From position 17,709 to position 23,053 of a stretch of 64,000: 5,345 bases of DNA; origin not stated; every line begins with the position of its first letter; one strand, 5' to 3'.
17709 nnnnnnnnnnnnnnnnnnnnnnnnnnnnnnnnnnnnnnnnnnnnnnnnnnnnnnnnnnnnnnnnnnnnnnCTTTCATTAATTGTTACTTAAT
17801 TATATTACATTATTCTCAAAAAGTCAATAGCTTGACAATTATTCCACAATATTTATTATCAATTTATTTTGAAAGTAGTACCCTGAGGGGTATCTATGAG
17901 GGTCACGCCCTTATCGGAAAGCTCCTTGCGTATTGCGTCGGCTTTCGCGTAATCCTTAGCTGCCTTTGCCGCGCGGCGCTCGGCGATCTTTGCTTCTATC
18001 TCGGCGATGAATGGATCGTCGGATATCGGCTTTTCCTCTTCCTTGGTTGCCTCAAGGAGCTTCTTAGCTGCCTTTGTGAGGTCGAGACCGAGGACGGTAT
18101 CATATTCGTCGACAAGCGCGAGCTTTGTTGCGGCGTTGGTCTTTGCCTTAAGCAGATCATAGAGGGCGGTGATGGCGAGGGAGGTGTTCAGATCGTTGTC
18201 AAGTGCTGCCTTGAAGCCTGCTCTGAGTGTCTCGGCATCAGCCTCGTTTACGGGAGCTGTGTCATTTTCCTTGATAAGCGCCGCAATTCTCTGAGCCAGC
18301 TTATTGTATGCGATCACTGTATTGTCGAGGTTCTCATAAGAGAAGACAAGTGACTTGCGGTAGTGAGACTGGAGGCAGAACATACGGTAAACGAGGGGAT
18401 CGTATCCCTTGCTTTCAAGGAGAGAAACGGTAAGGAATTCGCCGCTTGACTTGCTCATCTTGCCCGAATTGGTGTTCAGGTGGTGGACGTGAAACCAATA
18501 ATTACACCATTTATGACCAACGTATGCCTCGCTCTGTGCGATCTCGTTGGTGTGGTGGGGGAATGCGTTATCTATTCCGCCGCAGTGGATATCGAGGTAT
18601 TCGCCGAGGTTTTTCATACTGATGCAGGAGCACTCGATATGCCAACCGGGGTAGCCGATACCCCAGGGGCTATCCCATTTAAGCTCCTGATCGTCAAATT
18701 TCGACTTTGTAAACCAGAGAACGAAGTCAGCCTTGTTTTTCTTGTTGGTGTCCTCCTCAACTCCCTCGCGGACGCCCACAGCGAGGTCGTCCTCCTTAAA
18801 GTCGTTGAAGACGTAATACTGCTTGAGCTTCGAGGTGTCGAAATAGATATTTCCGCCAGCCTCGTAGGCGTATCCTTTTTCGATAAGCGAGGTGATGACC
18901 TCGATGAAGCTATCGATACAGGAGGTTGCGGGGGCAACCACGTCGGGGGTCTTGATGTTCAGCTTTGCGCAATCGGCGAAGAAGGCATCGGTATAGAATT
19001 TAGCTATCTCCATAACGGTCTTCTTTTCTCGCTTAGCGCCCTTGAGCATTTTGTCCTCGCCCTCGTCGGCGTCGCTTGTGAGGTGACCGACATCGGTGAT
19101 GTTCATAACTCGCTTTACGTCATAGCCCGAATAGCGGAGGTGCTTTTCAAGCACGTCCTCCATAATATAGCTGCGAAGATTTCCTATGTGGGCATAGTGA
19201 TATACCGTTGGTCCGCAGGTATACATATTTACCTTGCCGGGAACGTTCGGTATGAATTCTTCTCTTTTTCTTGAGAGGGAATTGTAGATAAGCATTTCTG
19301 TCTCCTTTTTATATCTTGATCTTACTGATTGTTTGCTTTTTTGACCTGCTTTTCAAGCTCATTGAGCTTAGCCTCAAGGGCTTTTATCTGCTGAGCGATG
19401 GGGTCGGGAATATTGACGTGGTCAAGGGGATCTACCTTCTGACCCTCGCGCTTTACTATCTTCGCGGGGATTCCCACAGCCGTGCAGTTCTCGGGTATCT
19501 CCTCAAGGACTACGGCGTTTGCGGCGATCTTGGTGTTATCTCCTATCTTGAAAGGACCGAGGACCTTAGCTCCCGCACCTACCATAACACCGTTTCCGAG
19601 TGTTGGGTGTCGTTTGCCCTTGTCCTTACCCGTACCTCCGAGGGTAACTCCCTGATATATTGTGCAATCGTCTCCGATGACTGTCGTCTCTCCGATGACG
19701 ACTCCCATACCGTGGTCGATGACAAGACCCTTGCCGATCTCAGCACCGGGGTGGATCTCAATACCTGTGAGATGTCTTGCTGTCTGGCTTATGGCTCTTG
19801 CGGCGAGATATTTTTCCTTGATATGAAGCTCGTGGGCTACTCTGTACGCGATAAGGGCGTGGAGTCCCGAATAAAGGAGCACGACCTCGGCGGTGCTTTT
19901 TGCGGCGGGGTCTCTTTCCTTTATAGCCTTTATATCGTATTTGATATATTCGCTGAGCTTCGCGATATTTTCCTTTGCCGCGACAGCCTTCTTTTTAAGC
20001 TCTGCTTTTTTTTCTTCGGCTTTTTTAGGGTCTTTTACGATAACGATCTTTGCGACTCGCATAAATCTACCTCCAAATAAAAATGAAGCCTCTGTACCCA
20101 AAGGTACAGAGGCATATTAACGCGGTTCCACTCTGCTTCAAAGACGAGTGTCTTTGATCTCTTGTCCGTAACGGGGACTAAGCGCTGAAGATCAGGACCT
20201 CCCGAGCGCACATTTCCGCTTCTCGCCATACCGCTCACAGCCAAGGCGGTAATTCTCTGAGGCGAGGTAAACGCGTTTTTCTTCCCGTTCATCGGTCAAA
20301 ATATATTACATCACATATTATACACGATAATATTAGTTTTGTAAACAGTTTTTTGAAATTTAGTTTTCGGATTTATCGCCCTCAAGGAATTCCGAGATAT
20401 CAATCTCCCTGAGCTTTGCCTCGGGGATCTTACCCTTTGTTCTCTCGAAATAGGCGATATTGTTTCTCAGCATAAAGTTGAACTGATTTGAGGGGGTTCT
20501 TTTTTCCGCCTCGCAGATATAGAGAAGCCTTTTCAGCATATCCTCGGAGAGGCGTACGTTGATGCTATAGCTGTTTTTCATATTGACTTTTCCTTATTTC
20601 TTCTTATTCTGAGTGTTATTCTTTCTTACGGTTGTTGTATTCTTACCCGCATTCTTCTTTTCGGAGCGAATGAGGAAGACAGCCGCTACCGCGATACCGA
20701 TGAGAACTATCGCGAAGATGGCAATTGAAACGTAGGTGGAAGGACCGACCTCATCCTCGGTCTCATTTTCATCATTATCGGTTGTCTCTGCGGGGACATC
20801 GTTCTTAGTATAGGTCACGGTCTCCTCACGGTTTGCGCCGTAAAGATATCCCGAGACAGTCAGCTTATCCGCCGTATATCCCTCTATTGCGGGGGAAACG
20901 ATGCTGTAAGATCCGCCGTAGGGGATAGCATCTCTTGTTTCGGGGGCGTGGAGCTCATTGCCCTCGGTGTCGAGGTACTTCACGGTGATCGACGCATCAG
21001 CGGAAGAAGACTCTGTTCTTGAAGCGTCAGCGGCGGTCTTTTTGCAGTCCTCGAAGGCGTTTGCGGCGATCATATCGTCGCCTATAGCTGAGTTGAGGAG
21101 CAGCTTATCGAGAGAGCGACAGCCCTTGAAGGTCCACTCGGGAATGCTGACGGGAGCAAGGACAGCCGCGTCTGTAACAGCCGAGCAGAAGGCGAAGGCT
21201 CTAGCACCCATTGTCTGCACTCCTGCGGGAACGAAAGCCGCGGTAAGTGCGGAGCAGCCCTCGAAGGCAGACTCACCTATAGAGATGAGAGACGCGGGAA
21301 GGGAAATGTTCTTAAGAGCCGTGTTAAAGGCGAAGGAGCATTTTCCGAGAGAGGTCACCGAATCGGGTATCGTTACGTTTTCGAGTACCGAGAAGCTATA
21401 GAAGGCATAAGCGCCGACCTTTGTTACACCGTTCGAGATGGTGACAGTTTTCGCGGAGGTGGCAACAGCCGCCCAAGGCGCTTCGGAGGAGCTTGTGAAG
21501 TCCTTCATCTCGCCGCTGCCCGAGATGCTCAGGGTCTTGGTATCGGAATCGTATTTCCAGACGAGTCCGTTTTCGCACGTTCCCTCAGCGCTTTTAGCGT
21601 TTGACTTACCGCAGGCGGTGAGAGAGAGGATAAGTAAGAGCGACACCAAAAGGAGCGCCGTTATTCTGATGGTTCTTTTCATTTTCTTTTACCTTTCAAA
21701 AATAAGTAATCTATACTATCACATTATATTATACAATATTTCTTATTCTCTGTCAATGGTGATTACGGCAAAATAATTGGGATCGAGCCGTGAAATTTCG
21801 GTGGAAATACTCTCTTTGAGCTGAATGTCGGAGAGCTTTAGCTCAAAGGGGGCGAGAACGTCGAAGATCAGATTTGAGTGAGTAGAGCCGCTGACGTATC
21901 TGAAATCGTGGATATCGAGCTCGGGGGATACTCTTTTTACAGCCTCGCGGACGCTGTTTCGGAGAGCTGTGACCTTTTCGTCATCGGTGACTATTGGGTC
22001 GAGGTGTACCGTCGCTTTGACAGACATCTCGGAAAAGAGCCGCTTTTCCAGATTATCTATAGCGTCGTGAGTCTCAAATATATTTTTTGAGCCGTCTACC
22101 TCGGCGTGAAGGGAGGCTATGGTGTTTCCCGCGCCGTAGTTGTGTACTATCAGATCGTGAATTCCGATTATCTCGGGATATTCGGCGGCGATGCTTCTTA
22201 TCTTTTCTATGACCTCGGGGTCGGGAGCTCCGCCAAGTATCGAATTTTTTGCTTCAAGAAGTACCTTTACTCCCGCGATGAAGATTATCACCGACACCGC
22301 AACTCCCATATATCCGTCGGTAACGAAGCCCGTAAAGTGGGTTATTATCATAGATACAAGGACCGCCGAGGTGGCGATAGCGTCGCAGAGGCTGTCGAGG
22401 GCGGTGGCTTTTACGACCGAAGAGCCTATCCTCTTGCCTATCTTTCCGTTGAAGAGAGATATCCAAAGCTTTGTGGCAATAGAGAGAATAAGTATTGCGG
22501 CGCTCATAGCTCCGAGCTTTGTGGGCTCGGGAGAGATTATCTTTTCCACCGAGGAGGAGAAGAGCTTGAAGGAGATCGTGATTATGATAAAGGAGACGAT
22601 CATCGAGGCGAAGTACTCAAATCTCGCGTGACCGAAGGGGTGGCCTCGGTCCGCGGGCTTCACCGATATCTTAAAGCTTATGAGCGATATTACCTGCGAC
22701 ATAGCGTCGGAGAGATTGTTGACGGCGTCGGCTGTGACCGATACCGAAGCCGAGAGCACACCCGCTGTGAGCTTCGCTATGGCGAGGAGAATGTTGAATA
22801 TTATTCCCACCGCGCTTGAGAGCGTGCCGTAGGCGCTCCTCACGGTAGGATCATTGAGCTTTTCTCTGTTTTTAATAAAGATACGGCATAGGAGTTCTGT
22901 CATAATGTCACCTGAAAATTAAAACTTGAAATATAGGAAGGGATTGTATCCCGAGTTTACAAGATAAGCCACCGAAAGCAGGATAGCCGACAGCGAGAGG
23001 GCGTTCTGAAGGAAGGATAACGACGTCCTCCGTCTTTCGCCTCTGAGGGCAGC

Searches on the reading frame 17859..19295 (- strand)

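Call 23: search_protein_families(library=pfam, proteins=[window:17859-19295:-], max_evalue=0.00001)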
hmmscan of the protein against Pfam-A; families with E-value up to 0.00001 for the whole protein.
window:17859-19295:- (478 aa): 2 families
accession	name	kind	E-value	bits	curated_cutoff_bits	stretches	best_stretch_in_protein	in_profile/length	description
PF01406.26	tRNA-synt_1e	-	2.3e-94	316.6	27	1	17-326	5-299/301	tRNA synthetases class I (C) catalytic domain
PF09334.17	tRNA-synt_1g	-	3.2e-06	26.6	20.1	0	34-156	13-126/391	tRNA synthetases class I (M)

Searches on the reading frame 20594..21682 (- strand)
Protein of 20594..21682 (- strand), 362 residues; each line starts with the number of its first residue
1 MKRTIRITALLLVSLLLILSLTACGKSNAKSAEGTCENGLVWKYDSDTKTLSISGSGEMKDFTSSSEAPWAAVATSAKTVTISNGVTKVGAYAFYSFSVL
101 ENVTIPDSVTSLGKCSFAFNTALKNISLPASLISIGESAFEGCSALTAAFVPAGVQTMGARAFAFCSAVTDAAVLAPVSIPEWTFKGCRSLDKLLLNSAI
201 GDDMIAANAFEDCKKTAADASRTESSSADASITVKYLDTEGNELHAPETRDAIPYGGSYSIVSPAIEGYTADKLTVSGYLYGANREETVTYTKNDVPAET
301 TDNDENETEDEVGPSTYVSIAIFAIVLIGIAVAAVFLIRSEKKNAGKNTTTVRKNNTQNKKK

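Call 23: search_protein_families(library=pfam, proteins=[window:20594-21682:-], max_evalue=0.00001)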
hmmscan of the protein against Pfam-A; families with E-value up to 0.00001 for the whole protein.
window:20594-21682:- (362 aa): 2 families
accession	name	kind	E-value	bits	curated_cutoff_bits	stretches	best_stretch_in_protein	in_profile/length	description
PF13306.12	LRR_5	-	3.5e-25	88.8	27.7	1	76-191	12-126/127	BspA type Leucine rich repeat region (6 copies)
PF06458.18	MucBP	-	2.2e-09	38.4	23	1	232-292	2-61/63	MucBP domain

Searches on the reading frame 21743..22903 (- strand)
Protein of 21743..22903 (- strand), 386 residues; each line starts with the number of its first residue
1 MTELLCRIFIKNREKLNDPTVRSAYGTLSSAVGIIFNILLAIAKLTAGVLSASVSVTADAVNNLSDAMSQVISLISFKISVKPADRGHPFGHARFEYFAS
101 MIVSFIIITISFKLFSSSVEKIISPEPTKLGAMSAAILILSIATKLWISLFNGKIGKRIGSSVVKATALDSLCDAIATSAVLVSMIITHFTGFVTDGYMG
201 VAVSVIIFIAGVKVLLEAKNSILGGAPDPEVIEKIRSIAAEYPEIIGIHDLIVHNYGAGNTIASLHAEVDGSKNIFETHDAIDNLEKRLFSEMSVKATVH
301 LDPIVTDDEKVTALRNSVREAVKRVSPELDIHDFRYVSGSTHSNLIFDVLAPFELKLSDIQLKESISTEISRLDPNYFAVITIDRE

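Call 23: search_protein_families(library=pfam, proteins=[window:21743-22903:-], max_evalue=0.00001)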
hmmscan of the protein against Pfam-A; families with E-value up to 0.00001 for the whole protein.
window:21743-22903:- (386 aa): 2 families
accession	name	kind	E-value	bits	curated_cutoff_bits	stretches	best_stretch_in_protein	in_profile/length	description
PF01545.26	Cation_efflux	-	3.9e-41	141.5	26.6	1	32-222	3-197/198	Cation efflux family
PF16916.11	ZT_dimer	-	1.4e-15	57.5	26.7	1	227-303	1-77/78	Dimerisation domain of Zinc Transporter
